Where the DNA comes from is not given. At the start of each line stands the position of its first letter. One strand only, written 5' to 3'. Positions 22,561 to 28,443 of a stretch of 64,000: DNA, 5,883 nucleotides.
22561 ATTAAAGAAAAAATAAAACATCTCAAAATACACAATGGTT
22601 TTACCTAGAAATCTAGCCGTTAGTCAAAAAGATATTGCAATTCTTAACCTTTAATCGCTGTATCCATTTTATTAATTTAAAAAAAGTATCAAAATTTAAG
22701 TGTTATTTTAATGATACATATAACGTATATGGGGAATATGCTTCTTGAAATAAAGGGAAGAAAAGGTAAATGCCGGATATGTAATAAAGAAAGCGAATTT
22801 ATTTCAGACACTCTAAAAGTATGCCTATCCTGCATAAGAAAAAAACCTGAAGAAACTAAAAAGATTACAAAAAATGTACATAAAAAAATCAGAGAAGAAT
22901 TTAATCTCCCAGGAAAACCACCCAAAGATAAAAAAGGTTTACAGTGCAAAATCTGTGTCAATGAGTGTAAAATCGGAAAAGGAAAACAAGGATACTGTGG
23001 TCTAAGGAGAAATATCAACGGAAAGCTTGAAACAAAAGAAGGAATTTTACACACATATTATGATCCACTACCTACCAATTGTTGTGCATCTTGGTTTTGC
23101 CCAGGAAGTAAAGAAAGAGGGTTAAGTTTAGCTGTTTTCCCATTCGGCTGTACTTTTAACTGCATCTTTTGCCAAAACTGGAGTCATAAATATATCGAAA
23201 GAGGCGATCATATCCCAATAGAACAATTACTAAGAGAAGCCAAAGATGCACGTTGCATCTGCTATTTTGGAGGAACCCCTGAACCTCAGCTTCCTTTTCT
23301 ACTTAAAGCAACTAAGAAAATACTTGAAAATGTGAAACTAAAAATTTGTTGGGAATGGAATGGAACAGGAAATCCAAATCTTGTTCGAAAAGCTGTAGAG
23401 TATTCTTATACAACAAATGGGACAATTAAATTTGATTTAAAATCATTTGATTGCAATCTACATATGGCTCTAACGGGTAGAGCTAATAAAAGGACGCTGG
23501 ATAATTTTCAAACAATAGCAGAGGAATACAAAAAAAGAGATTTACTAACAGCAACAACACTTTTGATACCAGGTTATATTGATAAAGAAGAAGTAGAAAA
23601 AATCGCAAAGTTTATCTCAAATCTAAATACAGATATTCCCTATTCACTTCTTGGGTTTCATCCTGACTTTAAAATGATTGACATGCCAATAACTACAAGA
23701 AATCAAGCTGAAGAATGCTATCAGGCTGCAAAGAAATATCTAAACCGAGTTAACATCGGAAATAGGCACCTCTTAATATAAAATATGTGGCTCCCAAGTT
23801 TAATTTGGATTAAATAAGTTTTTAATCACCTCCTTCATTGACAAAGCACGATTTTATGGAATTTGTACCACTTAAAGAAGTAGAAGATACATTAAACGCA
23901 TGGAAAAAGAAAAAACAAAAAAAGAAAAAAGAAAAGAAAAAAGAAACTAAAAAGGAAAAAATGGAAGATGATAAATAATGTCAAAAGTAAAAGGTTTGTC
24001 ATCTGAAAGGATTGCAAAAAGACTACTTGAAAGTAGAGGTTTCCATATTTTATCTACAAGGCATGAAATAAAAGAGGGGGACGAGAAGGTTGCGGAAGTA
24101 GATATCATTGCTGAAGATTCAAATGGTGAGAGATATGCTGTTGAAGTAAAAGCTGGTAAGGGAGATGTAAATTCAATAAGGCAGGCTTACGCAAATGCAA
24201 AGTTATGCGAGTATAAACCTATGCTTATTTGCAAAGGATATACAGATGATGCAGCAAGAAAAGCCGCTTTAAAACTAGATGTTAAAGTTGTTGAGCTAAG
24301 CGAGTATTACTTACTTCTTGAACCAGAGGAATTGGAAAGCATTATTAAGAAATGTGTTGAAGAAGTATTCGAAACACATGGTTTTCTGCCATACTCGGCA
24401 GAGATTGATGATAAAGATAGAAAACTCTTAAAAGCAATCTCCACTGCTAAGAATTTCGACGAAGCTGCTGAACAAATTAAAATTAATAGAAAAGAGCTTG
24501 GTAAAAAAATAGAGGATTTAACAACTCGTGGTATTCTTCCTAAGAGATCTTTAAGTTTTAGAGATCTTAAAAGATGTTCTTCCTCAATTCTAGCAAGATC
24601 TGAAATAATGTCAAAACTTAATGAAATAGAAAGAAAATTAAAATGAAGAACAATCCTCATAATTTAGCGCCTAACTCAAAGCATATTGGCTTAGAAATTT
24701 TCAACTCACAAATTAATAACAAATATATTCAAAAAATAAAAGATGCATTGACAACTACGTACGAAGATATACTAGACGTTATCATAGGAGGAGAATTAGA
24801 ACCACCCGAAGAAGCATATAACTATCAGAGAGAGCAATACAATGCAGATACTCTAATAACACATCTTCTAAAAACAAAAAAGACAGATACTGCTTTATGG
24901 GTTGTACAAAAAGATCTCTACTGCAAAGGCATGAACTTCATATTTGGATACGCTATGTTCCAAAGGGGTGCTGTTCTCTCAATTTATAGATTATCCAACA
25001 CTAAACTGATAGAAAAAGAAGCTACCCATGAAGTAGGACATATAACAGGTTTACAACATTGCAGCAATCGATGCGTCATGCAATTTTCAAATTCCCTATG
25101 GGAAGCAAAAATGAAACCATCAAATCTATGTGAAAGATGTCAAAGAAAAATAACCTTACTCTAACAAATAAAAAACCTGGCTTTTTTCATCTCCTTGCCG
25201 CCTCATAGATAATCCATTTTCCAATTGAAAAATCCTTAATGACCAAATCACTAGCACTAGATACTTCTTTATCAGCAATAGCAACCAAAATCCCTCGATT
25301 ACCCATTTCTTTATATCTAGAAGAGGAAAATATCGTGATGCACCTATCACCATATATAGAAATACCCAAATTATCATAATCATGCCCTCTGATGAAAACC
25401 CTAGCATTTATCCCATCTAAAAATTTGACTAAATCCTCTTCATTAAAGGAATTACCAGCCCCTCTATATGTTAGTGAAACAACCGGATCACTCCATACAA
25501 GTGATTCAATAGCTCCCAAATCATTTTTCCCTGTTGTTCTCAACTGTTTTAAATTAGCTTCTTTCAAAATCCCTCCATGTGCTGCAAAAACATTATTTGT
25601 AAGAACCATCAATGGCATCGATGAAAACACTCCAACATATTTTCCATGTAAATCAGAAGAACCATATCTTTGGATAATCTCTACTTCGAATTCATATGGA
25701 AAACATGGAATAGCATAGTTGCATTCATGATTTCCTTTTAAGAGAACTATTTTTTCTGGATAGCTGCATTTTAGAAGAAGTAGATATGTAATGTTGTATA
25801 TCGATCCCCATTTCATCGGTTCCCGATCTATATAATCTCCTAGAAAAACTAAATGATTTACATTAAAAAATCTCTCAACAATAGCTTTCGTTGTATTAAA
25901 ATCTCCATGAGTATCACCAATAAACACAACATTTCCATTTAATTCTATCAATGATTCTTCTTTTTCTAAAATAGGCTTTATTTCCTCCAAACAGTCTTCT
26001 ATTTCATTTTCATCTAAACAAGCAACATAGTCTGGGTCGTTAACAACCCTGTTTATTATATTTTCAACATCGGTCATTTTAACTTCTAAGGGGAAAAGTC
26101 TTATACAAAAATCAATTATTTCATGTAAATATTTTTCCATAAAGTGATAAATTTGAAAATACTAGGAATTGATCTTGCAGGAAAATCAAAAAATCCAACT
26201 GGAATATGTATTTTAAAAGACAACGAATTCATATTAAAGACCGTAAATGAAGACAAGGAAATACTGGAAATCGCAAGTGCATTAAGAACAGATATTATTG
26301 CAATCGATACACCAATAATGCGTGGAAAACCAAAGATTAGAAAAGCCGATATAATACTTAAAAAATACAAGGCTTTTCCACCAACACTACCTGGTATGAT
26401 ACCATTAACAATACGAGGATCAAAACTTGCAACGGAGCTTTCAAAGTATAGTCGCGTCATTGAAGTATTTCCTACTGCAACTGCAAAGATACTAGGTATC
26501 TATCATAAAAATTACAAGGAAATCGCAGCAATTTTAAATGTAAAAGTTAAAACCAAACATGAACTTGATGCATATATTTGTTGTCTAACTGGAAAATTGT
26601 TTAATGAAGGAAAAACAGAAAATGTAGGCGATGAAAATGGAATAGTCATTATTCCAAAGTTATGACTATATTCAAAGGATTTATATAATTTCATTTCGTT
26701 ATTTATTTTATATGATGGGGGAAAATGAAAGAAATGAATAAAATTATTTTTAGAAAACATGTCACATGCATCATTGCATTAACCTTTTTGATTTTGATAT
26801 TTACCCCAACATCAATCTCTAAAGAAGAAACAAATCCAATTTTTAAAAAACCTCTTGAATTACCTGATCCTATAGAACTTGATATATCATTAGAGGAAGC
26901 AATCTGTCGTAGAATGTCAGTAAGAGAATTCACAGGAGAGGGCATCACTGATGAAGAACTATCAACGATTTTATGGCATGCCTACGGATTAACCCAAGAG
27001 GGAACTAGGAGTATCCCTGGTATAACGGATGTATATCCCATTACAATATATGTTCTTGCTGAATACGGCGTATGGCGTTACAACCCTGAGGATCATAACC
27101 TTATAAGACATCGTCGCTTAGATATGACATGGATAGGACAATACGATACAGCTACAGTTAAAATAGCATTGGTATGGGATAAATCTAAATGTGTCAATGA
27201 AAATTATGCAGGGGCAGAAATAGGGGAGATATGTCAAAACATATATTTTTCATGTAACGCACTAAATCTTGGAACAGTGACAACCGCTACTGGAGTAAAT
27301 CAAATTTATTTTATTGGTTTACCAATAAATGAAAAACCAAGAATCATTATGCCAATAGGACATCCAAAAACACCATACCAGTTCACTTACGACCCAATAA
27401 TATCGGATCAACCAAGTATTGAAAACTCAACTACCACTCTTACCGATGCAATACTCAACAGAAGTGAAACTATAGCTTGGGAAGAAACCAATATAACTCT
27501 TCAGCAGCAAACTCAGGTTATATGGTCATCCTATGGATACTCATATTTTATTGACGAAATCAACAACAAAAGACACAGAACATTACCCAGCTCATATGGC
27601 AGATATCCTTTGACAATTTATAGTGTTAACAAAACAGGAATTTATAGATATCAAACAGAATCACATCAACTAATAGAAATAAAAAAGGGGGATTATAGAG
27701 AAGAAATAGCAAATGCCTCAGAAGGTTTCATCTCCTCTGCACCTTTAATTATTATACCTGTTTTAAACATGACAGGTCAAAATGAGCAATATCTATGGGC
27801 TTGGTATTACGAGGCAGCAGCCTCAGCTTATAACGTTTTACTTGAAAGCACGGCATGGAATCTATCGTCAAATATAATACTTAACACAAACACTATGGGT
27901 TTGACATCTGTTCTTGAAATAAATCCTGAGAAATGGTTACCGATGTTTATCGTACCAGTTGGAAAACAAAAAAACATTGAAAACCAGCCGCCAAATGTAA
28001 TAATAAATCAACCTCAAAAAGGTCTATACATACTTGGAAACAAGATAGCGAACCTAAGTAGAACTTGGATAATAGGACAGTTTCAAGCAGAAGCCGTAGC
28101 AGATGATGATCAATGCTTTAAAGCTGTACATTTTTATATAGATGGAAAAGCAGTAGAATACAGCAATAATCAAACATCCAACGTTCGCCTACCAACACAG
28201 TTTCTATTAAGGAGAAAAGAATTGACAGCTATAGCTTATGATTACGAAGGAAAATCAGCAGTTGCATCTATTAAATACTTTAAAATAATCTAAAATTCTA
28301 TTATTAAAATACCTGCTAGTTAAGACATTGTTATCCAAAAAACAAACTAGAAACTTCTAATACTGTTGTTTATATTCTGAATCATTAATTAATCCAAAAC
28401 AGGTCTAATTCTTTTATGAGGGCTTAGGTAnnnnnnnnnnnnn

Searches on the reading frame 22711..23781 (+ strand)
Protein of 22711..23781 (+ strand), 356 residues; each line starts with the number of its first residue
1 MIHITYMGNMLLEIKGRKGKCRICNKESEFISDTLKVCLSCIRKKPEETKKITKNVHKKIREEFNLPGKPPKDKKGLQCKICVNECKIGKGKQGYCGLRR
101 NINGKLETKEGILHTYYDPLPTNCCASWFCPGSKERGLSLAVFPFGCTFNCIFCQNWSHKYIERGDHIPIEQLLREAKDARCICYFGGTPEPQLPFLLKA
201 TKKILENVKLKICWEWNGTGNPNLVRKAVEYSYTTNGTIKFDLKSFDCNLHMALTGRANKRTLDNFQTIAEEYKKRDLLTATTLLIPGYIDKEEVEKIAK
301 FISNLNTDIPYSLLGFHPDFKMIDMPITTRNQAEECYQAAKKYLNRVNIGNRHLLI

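Call 80: search_protein_families(library=pfam, proteins=[window:22711-23781:+], max_evalue=0.0001)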
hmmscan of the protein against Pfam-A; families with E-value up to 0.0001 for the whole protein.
window:22711-23781:+ (356 aa): 2 families
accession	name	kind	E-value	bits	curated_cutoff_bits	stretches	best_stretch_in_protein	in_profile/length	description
PF04055.27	Radical_SAM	-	1.5e-17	64.7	29.5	1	145-302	5-166/166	Radical SAM superfamily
PF13353.11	Fer4_12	-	1.7e-05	25.6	22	1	137-227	5-100/137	4Fe-4S single cluster domain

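Call 81: search_protein_families(library=ncbifam, proteins=[window:22711-23781:+], max_evalue=0.00001)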
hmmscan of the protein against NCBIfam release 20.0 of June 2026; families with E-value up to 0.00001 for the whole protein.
window:22711-23781:+ (356 aa): 9 families
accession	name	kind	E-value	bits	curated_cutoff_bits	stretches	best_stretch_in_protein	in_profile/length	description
TIGR04337.1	AmmeMemoSam_rS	hypoth_equivalog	2.2e-20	72.8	220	1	73-352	8-286/349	AmmeMemoRadiSam system radical SAM enzyme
TIGR02493.1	PFLA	equivalog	2.7e-14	53.1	231.75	1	137-317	15-198/235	pyruvate formate-lyase-activating protein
NF048010.1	SfplDhtActHpsHDes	equivalog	6.6e-14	51.4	430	1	187-317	139-264/298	(2S)-3-sulfopropanediol dehydratase activating enzyme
TIGR04041.1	activase_YjjW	hypoth_equivalog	1.1e-12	48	250.2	1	181-343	110-268/276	YjjW family glycine radical enzyme activase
TIGR02495.1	NrdG2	equivalog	2.2e-10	40.2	131.15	1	139-305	18-183/193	anaerobic ribonucleoside-triphosphate reductase activating protein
NF008356.0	PRK11145.1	equivalog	4.7e-09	35.9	375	1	137-317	20-203/246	pyruvate formate lyase 1-activating protein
TIGR02494.1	PFLE_PFLC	subfamily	3.7e-07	29.7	174.35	1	187-318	131-256/293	glycyl-radical enzyme activating protein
TIGR02491.1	NrdG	equivalog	5.1e-06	26.5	126.1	0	136-228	14-114/154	anaerobic ribonucleoside-triphosphate reductase activating protein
NF033717.2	HPDL_rSAM_activ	equivalog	8.3e-06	25.3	420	1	183-317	134-262/311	4-hydroxyphenylacetate decarboxylase activase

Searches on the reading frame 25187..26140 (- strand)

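Call 57: search_protein_families(library=pfam, proteins=[window:25187-26140:-], max_evalue=0.0001)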
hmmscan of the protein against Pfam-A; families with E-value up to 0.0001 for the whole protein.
window:25187-26140:- (317 aa): 1 family
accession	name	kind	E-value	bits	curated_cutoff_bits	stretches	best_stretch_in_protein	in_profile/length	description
PF00149.33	Metallophos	-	1.5e-22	81.4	21.5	1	70-254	2-188/191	Calcineurin-like phosphoesterase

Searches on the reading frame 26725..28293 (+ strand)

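Call 57: search_protein_families(library=pfam, proteins=[window:26725-28293:+], max_evalue=0.0001)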
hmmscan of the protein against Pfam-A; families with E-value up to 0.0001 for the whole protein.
window:26725-28293:+ (522 aa): 1 family
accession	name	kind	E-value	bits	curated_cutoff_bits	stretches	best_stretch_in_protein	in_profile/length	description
PF00881.29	Nitroreductase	-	1.1e-15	58.7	23.5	2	62-212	3-166/167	Nitroreductase family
